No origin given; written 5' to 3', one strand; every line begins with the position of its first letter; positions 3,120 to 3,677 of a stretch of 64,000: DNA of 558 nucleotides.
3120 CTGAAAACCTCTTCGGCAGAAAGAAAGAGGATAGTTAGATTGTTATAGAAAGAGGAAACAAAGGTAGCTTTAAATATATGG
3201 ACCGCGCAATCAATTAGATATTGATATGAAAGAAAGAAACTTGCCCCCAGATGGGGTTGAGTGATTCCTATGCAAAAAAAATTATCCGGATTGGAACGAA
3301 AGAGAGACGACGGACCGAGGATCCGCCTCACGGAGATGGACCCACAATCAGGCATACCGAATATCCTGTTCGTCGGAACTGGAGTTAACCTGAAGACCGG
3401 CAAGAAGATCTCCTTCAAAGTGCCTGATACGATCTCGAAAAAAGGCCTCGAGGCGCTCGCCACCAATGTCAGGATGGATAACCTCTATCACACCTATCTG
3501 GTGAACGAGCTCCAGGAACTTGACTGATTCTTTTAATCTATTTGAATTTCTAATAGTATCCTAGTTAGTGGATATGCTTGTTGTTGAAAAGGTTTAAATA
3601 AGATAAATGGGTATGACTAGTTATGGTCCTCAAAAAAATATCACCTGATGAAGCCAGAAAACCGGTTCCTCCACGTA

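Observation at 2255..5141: Same-strand array of small unknown ORFs built from duplicated modules: candidate uncharacterised accessory system or integrated element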

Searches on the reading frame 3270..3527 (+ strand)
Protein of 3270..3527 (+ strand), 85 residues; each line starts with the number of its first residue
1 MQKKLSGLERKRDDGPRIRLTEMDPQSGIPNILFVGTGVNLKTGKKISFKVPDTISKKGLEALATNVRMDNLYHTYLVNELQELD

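Call 11: search_protein_families(library=pfam, max_evalue=1, proteins=[window:3270-3527:+])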
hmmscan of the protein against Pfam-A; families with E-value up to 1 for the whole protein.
window:3270-3527:+ (85 aa): 1 family
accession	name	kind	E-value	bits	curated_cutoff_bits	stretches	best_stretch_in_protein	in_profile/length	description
PF14055.11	NVEALA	-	0.038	14.1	27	1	32-66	13-44/62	NVEALA protein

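Call 12: search_protein_families(library=phrogs, max_evalue=1, proteins=[window:3270-3527:+])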
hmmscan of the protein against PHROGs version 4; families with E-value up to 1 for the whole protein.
window:3270-3527:+ (85 aa): 0 families

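Call 34: find_related_loci(query=A1, collection=metagenome_contigs, flank=10000)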
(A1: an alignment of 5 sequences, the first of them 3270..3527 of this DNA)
Query A1 (85 aa) in metagenome_contigs; peptide patterns used: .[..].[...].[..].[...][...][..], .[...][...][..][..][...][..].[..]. (x = any residue, [..] = any of these).
141 stretches matched a pattern; 3 encode a relative of the query (tblastn E <= 1e-3); 3 distinct loci.
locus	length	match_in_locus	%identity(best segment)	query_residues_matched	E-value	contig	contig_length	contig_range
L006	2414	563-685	49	32-72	3e-10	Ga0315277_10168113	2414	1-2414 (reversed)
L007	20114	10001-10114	55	32-69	2e-9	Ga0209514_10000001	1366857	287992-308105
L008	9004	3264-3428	45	25-75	7e-9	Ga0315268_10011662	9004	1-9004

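Call 44: find_homologous_proteins(query=A3, max_evalue=0.01)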
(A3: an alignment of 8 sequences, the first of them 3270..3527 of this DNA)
Query A3 (8 sequences) (85 aa, profile of the alignment): 29 proteins with E <= 0.01 among 615 candidates.
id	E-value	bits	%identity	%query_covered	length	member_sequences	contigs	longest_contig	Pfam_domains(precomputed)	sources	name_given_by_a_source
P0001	3.5e-28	115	62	91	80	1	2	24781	-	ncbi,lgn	-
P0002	7.5e-27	111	65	80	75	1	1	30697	-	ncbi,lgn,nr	ncbi:MAG TPA: hypothetical protein VLD37_05565 [Candidatus Bilamarchaeum sp.]|nr:hypothetical protei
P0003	1.2e-26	110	100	100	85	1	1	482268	-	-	-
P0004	1.5e-26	110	65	91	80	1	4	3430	-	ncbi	-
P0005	3.8e-26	108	64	91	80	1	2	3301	-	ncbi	-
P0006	5.4e-26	108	60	96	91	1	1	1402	-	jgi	jgi:hypothetical protein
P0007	1.1e-25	107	66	85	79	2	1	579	-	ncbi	-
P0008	1.5e-25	106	62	88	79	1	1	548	-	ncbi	-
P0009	2.1e-25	106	61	81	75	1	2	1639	-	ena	-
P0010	3.7e-25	105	67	80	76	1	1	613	-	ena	-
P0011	4.4e-25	105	65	96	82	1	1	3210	-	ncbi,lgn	-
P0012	5.7e-25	105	69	81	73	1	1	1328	-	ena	-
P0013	8.6e-25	104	68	80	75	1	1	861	-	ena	-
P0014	9.1e-25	104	64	80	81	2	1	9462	-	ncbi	-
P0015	3.1e-24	102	58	88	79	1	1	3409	-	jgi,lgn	jgi:hypothetical protein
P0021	5.7e-20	89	51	85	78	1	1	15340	-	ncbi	ncbi:MAG: hypothetical protein AB1529_03290 [Candidatus Micrarchaeota archaeon]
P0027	4.6e-11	60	56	48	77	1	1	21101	-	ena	-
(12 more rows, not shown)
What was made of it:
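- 3270..3527 (+): C1, the 'C1-type' member of family C (85 aa). It has an N-terminal extension, the conserved module (residues ~31-69) and a conserved C-terminal helix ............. 22 close homologs, 50-75% identical (call 44).
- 29 proteins were found in call 44.
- Tried and rejected: A proper alignment query then found 29 family-C proteins, including the window's own C1 (call 44).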

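Call 45: find_encoding_contigs(protein=P0003, flank=10000, max_places=5)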
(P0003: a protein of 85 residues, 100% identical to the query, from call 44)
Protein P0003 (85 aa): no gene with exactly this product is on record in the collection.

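Call 46: find_encoding_contigs(protein=P0001, flank=10000, max_places=4)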
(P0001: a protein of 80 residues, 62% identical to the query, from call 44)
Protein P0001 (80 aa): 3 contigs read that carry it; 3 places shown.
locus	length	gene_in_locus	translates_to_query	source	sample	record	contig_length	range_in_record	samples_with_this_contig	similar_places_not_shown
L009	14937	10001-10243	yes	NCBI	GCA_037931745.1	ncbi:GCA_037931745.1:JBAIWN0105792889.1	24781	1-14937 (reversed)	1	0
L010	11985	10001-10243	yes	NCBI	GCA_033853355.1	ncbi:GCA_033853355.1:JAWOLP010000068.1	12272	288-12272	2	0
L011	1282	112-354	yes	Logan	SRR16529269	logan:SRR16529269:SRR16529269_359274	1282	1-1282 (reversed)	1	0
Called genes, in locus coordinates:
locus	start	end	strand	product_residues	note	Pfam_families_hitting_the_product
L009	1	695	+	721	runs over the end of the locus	-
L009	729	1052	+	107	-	-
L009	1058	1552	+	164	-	-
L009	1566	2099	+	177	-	-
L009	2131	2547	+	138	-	-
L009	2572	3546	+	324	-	-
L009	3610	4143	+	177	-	-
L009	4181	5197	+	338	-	-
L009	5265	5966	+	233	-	-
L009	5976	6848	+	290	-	PF00657:Lipase_GDSL, PF04311:DUF459 (weak), PF13472:Lipase_GDSL_2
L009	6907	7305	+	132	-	-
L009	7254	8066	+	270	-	-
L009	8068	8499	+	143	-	-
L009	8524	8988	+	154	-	-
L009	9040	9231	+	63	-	-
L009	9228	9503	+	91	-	-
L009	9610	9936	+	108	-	PF00462:Glutaredoxin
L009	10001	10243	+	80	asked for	-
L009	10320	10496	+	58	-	-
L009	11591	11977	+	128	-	-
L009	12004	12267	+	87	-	-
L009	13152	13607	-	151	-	-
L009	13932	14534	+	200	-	PF01872:RibD_C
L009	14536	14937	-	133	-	?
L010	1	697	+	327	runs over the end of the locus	?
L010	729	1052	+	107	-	-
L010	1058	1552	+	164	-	-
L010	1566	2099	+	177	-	-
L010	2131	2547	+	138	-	-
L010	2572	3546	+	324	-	-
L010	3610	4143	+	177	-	-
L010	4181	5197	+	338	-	-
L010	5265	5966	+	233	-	-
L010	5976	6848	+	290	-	PF00657:Lipase_GDSL, PF04311:DUF459 (weak), PF13472:Lipase_GDSL_2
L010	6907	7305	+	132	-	-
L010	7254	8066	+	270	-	-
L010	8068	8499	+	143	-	-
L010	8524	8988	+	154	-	-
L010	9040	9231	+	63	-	-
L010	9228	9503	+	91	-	-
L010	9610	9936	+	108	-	PF00462:Glutaredoxin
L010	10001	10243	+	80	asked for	-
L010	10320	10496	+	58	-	-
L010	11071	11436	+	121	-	PF21805:Imm5_like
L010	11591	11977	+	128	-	-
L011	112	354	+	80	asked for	-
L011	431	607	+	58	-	-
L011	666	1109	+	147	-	-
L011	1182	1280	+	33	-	?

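Call 50: find_encoding_contigs(protein=P0021, flank=10000, max_places=3)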
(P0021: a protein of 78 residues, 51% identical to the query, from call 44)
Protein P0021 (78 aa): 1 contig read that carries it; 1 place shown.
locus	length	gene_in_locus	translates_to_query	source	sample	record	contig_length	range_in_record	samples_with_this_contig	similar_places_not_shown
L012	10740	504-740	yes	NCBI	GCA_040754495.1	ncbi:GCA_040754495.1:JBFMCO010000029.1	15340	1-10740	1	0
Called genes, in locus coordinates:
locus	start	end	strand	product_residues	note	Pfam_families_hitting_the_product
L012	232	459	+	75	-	-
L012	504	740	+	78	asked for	-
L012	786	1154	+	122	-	PF21805:Imm5_like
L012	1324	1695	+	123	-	-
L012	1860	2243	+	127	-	-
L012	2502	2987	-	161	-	-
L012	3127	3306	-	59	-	-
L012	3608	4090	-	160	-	PF02661:Fic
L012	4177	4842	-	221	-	-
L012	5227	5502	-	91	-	-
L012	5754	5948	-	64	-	-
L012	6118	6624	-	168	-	PF01625:PMSR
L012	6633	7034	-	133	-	PF00903:Glyoxalase, PF22677:Ble-like_N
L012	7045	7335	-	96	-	-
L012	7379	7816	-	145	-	-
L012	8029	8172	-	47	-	PF23477:zf_Tbcl_2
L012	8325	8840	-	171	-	-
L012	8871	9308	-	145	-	-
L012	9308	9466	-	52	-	-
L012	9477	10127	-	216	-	PF03640:Lipoprotein_15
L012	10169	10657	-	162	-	-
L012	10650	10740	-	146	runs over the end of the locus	-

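Call 51: find_encoding_contigs(protein=P0027, flank=10000, max_places=3)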
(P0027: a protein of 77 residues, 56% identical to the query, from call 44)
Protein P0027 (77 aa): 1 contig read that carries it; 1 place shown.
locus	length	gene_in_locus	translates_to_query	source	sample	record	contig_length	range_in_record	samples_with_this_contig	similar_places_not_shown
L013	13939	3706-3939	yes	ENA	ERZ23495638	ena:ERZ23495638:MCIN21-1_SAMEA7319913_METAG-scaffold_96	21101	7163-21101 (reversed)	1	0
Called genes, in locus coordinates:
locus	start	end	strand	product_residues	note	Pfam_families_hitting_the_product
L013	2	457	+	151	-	?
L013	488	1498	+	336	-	-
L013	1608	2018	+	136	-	-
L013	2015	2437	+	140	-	-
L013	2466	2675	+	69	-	-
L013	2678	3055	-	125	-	PF01978:TrmB, PF12802:MarR_2 (weak)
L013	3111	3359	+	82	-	PF00462:Glutaredoxin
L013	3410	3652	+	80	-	-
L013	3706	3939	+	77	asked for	-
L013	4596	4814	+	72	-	-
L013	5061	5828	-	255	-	-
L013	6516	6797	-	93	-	PF01850:PIN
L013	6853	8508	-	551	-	-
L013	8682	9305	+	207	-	PF01872:RibD_C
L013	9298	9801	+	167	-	-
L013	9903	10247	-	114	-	-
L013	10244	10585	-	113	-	-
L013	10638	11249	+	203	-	PF00702:Hydrolase, PF13419:HAD_2, PF13242:Hydrolase_like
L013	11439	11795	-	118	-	PF03013:Pyr_excise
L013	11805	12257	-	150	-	PF03073:TspO_MBR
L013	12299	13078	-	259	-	PF13643:DUF4145 (weak)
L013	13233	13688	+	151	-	-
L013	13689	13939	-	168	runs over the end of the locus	PF01625:PMSR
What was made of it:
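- L013 has a TrmB-family gene in the cluster (call 51). PIN and Fic genes lie nearby in relatives (calls 50, 51).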

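Call 52: find_encoding_contigs(protein=P0014, flank=10000, max_places=3)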
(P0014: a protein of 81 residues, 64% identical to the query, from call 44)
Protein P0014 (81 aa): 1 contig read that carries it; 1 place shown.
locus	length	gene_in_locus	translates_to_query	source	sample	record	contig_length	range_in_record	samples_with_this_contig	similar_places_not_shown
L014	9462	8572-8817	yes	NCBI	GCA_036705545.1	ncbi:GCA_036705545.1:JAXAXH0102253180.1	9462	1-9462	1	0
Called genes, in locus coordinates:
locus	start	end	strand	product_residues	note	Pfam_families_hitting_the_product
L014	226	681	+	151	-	-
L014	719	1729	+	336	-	-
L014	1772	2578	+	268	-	-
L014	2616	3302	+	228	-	-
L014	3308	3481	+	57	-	-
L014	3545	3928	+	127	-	-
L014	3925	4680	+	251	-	-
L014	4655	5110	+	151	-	-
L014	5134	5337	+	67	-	-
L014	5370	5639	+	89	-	-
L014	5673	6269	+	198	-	-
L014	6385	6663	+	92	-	-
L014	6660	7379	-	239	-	-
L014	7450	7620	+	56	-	-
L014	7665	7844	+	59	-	-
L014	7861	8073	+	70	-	-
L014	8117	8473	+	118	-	PF21805:Imm5_like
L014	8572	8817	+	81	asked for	-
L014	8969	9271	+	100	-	-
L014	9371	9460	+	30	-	?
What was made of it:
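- No maturation enzyme lies in the window or in the five syntenic relatives (calls 46, 50-52).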

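Call 56: search_protein_families(library=padloc, max_evalue=0.1, proteins=[window:3270-3527:+])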
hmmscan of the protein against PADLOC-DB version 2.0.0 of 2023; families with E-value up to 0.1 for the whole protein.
window:3270-3527:+ (85 aa): 0 families

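Call 65: predict_structure(alignment_id=A4)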
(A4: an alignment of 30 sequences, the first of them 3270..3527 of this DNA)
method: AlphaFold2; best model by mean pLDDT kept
length: 85 residues; sequences in the alignment: 30
mean_pLDDT: 79.8   pTM: 0.58
mean pLDDT of the five models: 79.8, 78.9, 78.6, 76.8, 76.7
residues with pLDDT >= 90: 52; 70-90: 5; 50-70: 14; < 50: 14
segments of 3 or more residues with pLDDT < 50: 1-11
pLDDT, mean of each block of 10 residues (from residue 1): 44 50 60 95 97 95 97 95 90
secondary structure, 60 per line:
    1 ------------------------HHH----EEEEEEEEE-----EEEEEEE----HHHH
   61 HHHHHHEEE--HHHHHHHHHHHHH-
elements in order: E32-40 E46-52 H57-66 E67-69 H72-84
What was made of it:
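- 3270..3527 (+): The AlphaFold2 model has pLDDT of about 95 for residues 31-85, with strands 32-40 and 46-52, helix 57-66, strand 67-69 and helix 72-84 (call 65).
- In C1 the module packs with the C-terminal helix into one confident domain (call 65).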

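Call 66: search_protein_representatives(alignment_id=A4)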
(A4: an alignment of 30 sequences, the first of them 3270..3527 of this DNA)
Query: 30 sequences, 115 profile positions. Proteins with E-value up to 0.001 (for the whole library): 53; up to 1e-10: 16; up to 1e-30: 0. The best 53 are listed.
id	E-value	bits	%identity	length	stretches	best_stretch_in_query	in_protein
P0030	1.8e-30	121.5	-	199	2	22-65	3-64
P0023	1.4e-27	112.1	-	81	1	1-78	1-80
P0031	6.7e-24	100.3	-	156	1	22-110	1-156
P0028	8.6e-22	93.5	-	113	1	22-103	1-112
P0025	1.6e-19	86.2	-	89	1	22-93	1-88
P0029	8.9e-19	83.8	-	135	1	22-114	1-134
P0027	3.8e-16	75.3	-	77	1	22-74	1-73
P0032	5.8e-13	65.0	-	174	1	22-71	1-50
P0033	9.7e-13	64.3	-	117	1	23-71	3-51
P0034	3.1e-12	62.7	-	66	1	22-81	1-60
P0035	9.9e-12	61.1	-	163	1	25-65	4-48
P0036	1.5e-11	60.5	-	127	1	26-79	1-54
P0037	2.3e-11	59.9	-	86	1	22-65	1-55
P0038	4.2e-11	59.0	-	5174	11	42-100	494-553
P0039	4.5e-11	58.9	-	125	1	24-66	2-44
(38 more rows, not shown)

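Call 69: fold_search(model_id=the predicted structure, library=pdb)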
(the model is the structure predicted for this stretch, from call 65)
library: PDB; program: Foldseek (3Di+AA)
matches with E <= 10: 198; with E <= 0.001: 0
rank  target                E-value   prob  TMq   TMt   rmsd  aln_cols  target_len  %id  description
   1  2xwy                  2.2e+00  0.08  0.18  0.04   8.2        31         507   19  Structure of MK-3281, a Potent Non-Nucleoside Finger-Loop Inhibitor, in complex with the Hepatitis C Virus NS5B Polymera (released 2010-12-22)
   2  4fbg_A                2.5e+00  0.08  0.23  0.06  11.6        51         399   22  Crystal structure of Treponema denticola trans-2-enoyl-CoA reductase in complex with NAD (released 2012-11-28)
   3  8ail_F                2.9e+00  0.10  0.29  0.40   5.0        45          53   11  Bacillus phage VMY22 p56 in complex with Bacillus weidmannii Ung (released 2023-06-21)
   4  8ail_E                2.9e+00  0.10  0.29  0.39   5.5        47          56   13  Bacillus phage VMY22 p56 in complex with Bacillus weidmannii Ung (released 2023-06-21)
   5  8br8_LT               3.1e+00  0.05  0.23  0.14   7.6        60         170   13  Giardia ribosome in POST-T state (A1) (released 2023-03-15)
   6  9e6q_AR               3.3e+00  0.09  0.28  0.31   4.0        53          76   19  Cryo-EM structure of the Pyrobaculum calidifontis 50S ribosomal subunit in complex with Dri (released 2024-11-20)
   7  3qph_A                3.3e+00  0.06  0.23  0.07   8.3        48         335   25  The three-dimensional structure of TrmB, a global transcriptional regulator of the hyperthermophilic archaeon Pyrococc (released 2012-05-30)
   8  5jb5_B                3.3e+00  0.04  0.20  0.25   5.7        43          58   19  A simplified BPTI variant containing 22 alanines out of 58 residues (released 2017-04-19)
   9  6qx2_A                3.3e+00  0.04  0.20  0.05   7.7        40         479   20  3.4A structure of benzoisoxazole 3 with S.aureus DNA gyrase and DNA (released 2019-04-17)
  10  8w0e_3                3.5e+00  0.06  0.19  0.04   6.3        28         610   21  Cryo-EM structure of a human MCM2-7 single hexamer on dsDNA (released 2024-10-02)
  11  8qti_J                3.5e+00  0.06  0.24  0.22  10.7        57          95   16  Mycobacterium smegnatis RNAP open promoter complex with SigmaA and RbpA (released 2024-10-02)
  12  5i8j_A                3.5e+00  0.05  0.23  0.27   5.8        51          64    8  Crystal structure of Dmd from phage RB69 (released 2017-02-15)
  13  4y0f_A                3.5e+00  0.04  0.18  0.19   8.6        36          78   19  Crystal Structure of Human TDP-43 RRM1 Domain in Complex with an Unmodified Single-stranded DNA (released 2016-02-10)
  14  5ia8_B                3.5e+00  0.03  0.20  0.20   8.8        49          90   16  Structure of a Ubiquitin like protein with an E1 fragment (released 2017-03-08)
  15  5g2o                  3.8e+00  0.08  0.24  0.06   6.9        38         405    8  Yersinia pestis FabV variant T276A (released 2016-05-25)
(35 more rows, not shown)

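Call 72: search_protein_families(library=pfam, alignment_id=A5, max_evalue=0.01)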
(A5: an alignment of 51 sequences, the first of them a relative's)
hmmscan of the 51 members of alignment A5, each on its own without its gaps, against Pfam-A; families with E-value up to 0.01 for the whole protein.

A. member 1, P0031 (156 aa): 0 families

B. families by the number of members that match (of 51 scanned): 1 family
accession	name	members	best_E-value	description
PF19522.4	DUF6052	1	0.0095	Family of unknown function (DUF6052)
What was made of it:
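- On Polymorphic toxin system: A Pfam scan of 51 members gave no domain (call 72).
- No tail of any C-family member matches a known toxin or any Pfam domain (call 72).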

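Call 73: fold_search(model_id=the predicted structure, library=viral)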
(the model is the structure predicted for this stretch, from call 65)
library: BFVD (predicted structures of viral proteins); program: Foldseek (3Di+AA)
matches with E <= 10: 565; with E <= 0.001: 0
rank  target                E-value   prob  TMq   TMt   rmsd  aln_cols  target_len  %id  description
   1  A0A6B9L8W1            2.8e-01  0.25  0.21  0.22   6.2        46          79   24  Uncharacterized protein [Flavobacterium phage vB_FspM_lotta8-1]
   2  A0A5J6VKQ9            3.5e-01  0.08  0.18  0.12  13.4       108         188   12  Uncharacterized protein [Megaviridae environmental sample]
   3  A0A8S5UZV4            4.0e-01  0.63  0.35  0.49   5.4        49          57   12  Uncharacterized protein [Siphoviridae sp. ctBeL15]
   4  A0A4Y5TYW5            4.0e-01  0.38  0.26  0.41   4.8        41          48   12  Uncharacterized protein [Aeromonas phage 2_D05]
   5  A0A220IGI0            4.0e-01  0.23  0.23  0.16   8.9        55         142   16  ORF3 [Giant panda anellovirus]
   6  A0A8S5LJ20            4.8e-01  0.35  0.28  0.13   5.1        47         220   15  Large polyvalent protein-associated domain 18 [Caudovirales sp. ctFWA4]
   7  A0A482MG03            5.2e-01  0.35  0.32  0.29   7.0        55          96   16  (no name in the UniProt tables at hand)
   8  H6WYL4                5.5e-01  0.47  0.33  0.32   3.1        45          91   22  Uncharacterized protein [Hafnia phage Enc34]
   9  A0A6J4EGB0            5.9e-01  0.16  0.26  0.19  10.2        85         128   20  (no name in the UniProt tables at hand)
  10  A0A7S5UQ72            5.9e-01  0.08  0.22  0.10  14.7        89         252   11  (no name in the UniProt tables at hand)
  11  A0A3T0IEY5            6.3e-01  0.20  0.27  0.39   4.6        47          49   15  (no name in the UniProt tables at hand)
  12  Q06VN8                6.7e-01  0.13  0.26  0.03  17.1        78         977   14  Structural protein ORF43 [Trichoplusia ni ascovirus 2c]
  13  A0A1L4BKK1            7.2e-01  0.13  0.26  0.28   7.8        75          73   12  (no name in the UniProt tables at hand)
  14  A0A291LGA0            7.2e-01  0.09  0.21  0.23  12.7        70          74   14  Uncharacterized protein [Aeromonas phage AS-sw]
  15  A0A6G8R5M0            7.7e-01  0.18  0.26  0.31   7.9        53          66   19  Uncharacterized protein [Synechococcus phage S-N03]
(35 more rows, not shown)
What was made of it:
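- The fold is confidently predicted but unmatched (calls 65, 69, 73).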

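Call 77: find_related_loci(query=A3, collection=viral_contigs, flank=10000)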
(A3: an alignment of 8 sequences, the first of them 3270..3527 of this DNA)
Query A3 (85 aa) in viral_contigs; peptide patterns used: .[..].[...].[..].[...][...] (x = any residue, [..] = any of these).
22 stretches matched a pattern, but none encodes a relative of the query by tblastn (E <= 1e-3).

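Call 78: search_protein_families(library=phrogs, max_evalue=0.01, proteins=[L009:5265-5966:+, L009:7254-8066:+, L009:8068-8499:+, L009:8524-8988:+, L009:6907-7305:+])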
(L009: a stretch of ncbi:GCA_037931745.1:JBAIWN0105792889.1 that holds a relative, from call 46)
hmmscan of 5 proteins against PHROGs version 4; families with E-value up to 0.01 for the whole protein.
L009:5265-5966:+ (233 aa): 0 families

L009:7254-8066:+ (270 aa): 0 families

L009:8068-8499:+ (143 aa): 0 families

L009:8524-8988:+ (154 aa): 0 families

L009:6907-7305:+ (132 aa): 0 families

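Call 97: search_solved_structures(query=A4, max_evalue=5)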
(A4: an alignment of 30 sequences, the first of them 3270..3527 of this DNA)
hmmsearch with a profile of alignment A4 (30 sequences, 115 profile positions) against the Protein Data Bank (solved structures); distinct sequences matched with E-value up to 5: 2.
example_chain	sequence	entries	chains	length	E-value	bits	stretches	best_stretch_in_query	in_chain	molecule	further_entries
3hjl_A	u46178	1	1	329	0.31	14.3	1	57-112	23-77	Flagellar motor switch protein fliG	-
9gb2_M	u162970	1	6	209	0.35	14.1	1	16-82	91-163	gp66 - Triplex 2 protein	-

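Call 134: find_related_loci(query=A15, collection=genome_contigs, flank=6000)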
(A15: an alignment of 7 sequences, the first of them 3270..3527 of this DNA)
Query A15 (85 aa) in genome_contigs; peptide patterns used: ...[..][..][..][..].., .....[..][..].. (x = any residue, [..] = any of these).
182 stretches matched a pattern; 3 encode a relative of the query (tblastn E <= 1e-3); 3 distinct loci.
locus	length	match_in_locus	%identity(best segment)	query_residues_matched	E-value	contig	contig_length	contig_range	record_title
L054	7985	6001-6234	62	8-84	4e-26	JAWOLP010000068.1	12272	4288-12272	MAG: Candidatus Micrarchaeia archaeon isolate bin_281 c_000039055104, whole genome shotgun sequence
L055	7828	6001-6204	65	17-84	2e-22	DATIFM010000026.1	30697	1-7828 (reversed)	MAG TPA_asm: Candidatus Bilamarchaeum sp. isolate SMAG_U16395 k141_490150, whole genome shotgun sequence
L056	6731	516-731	51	13-84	5e-18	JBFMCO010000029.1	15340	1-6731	MAG: Candidatus Micrarchaeota archaeon isolate MAG195 MAG195_29, whole genome shotgun sequence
